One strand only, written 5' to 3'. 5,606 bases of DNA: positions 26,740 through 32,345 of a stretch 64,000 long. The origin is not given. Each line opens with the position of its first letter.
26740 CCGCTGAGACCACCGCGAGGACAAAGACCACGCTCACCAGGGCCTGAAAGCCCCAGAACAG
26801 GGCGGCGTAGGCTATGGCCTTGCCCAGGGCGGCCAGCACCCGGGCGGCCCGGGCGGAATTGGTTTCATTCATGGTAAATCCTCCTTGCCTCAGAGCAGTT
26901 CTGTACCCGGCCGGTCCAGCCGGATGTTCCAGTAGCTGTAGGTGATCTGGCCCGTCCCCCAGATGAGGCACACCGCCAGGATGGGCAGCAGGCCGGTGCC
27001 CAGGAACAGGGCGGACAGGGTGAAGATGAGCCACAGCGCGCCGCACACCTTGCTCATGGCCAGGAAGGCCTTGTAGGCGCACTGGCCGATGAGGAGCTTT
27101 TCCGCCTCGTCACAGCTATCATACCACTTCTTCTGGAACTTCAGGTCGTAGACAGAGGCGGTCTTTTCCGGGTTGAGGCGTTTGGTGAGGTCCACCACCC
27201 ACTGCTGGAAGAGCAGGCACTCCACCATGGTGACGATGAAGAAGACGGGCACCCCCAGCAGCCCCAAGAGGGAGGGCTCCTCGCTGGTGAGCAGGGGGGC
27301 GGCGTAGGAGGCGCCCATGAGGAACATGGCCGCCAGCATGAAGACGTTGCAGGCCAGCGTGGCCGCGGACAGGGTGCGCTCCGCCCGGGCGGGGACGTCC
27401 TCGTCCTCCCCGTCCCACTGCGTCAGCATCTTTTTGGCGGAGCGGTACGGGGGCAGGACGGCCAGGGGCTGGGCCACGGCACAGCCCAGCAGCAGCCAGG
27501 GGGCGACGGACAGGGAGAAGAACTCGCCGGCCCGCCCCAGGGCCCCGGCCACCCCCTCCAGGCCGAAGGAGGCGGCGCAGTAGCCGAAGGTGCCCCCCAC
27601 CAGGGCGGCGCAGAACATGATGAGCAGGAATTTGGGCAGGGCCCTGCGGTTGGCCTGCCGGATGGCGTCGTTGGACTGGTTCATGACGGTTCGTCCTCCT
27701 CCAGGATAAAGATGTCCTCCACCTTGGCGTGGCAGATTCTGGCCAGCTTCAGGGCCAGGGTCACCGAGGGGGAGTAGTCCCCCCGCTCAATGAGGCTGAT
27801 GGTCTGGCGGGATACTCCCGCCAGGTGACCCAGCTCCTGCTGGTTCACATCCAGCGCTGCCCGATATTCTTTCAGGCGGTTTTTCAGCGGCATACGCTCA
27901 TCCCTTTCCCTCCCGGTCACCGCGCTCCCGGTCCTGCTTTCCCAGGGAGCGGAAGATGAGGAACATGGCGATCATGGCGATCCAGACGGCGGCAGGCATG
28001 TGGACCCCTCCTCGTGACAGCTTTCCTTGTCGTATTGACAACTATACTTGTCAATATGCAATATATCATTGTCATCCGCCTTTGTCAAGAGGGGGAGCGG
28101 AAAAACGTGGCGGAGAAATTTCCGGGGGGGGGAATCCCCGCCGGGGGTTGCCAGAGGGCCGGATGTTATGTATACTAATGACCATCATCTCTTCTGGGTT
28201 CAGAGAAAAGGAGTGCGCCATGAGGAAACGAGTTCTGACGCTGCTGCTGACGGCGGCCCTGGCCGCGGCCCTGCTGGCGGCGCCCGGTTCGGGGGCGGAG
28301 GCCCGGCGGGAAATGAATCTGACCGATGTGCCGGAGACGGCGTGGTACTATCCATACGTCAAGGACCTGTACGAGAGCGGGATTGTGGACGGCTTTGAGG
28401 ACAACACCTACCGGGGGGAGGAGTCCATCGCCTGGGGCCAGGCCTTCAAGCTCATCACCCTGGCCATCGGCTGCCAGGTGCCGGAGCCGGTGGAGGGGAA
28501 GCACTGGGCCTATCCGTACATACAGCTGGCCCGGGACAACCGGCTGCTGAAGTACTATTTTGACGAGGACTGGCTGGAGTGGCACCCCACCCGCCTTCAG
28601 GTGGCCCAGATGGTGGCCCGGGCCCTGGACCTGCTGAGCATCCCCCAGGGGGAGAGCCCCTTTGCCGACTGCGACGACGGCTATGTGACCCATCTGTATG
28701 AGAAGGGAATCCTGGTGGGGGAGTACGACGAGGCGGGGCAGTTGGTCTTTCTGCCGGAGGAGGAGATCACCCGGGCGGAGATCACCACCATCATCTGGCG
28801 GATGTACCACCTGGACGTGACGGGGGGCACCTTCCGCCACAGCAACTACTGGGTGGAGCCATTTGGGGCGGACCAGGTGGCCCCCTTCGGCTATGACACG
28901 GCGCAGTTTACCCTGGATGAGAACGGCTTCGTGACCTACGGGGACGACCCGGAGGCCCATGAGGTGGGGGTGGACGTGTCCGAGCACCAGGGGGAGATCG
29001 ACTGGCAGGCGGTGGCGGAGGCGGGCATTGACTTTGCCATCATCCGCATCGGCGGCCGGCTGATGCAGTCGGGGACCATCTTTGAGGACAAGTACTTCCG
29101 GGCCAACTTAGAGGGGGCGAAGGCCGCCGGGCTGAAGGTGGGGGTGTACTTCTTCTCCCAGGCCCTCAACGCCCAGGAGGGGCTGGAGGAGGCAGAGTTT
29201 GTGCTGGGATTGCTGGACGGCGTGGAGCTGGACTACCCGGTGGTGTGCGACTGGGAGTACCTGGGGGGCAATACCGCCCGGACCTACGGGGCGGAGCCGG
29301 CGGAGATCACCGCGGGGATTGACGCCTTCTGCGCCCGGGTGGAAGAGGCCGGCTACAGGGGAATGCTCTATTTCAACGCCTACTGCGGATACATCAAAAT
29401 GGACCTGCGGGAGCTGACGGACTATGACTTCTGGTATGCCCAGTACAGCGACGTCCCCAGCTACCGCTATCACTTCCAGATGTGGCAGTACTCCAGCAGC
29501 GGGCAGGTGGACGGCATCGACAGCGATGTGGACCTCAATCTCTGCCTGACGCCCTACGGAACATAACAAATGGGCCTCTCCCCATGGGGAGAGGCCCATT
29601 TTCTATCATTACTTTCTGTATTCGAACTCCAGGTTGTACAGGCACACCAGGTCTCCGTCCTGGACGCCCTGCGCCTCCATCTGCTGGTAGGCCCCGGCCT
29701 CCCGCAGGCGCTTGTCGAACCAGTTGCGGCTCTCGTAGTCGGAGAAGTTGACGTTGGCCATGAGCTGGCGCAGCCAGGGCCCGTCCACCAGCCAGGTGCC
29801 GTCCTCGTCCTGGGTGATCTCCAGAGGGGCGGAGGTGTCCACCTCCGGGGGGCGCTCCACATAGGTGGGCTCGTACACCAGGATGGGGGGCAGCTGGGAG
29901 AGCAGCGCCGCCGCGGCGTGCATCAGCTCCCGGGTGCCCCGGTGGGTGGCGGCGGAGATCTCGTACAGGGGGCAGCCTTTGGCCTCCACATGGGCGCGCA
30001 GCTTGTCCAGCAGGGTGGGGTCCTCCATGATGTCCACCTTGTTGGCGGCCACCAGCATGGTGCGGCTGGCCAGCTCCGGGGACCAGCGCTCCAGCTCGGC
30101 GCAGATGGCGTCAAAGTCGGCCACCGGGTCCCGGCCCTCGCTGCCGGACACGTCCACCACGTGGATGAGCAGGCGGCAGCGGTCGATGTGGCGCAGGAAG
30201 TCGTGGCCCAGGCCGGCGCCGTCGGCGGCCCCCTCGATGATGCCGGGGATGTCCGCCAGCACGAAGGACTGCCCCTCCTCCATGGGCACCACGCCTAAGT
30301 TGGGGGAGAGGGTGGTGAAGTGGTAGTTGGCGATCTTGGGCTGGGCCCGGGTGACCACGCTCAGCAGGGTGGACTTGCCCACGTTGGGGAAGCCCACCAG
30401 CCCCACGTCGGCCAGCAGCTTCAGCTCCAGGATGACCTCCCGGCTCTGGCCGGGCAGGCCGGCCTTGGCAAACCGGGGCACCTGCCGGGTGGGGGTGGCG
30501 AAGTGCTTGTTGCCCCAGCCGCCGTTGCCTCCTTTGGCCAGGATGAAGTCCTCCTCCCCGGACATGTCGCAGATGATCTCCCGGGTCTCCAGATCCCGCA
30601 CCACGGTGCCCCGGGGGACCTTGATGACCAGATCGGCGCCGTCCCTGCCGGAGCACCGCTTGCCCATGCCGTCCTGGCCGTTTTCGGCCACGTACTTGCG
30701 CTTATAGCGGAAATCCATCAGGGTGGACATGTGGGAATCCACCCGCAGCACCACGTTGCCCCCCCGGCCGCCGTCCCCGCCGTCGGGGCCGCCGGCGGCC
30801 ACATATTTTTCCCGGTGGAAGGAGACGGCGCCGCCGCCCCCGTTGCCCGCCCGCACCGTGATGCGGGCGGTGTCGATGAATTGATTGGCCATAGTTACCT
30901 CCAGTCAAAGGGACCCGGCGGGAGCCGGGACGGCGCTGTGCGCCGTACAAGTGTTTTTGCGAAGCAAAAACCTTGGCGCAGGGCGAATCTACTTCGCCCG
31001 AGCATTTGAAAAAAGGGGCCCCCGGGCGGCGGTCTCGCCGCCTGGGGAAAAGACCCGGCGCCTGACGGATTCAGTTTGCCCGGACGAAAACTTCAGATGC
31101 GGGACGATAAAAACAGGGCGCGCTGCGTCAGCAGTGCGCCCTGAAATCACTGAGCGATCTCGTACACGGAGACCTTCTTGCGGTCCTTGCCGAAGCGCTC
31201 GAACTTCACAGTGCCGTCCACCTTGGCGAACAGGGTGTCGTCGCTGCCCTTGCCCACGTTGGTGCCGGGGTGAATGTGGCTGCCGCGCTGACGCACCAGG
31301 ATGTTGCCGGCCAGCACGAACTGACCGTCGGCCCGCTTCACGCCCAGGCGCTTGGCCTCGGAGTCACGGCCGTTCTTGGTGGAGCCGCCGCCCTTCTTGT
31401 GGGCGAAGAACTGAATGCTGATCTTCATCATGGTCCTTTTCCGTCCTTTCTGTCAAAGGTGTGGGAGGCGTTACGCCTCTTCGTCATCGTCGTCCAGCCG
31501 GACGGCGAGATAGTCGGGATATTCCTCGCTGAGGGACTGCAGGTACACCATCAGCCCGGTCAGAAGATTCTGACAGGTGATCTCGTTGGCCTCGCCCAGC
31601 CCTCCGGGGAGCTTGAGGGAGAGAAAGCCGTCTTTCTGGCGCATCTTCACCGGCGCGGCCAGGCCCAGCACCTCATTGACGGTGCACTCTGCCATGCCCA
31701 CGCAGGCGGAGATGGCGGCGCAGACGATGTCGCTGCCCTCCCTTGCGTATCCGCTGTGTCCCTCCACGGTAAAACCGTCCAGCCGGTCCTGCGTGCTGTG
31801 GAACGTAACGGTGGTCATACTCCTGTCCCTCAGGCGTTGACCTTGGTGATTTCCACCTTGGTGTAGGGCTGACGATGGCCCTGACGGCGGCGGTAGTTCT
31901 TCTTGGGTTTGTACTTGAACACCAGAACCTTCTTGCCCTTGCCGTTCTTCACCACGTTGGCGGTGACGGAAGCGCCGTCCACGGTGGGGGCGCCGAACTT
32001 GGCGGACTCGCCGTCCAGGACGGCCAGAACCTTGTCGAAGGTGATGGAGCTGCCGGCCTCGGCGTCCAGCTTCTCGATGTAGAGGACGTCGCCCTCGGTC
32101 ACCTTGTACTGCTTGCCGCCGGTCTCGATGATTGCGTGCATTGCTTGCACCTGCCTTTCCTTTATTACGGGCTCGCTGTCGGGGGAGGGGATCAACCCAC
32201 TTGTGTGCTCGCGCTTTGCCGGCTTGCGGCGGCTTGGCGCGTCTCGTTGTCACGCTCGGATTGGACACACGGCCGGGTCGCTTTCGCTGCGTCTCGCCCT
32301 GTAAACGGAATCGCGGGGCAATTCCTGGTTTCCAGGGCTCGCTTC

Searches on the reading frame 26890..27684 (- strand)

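Call 50: search_protein_families(library=pfam, proteins=[window:26890-27684:-], max_evalue=0.0001)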
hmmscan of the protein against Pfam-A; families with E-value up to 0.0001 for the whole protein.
window:26890-27684:- (264 aa): 1 family
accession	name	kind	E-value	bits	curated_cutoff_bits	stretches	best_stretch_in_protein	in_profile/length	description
PF11368.13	DUF3169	-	8.3e-64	216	31.6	1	14-251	2-248/250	Protein of unknown function (DUF3169)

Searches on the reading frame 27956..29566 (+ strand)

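Call 50: search_protein_families(library=pfam, proteins=[window:27956-29566:+], max_evalue=0.0001)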
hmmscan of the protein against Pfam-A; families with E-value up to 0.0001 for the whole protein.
window:27956-29566:+ (536 aa): 2 families
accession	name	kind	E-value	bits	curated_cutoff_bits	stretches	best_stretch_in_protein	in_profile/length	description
PF01183.26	Glyco_hydro_25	-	3.2e-31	109.5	27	1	339-521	1-180/180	Glycosyl hydrolases family 25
PF00395.25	SLH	-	4.2e-12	46.3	20.8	1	123-157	3-37/44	S-layer homology domain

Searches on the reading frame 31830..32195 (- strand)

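Call 50: search_protein_families(library=pfam, proteins=[window:31830-32195:-], max_evalue=0.0001)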
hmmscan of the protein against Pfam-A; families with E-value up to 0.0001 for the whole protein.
window:31830-32195:- (121 aa): 1 family
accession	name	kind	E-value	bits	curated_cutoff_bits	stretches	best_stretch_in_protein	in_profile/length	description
PF00829.26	Ribosomal_L21p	-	2.3e-43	146.9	27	1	19-119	1-99/99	Ribosomal prokaryotic L21 protein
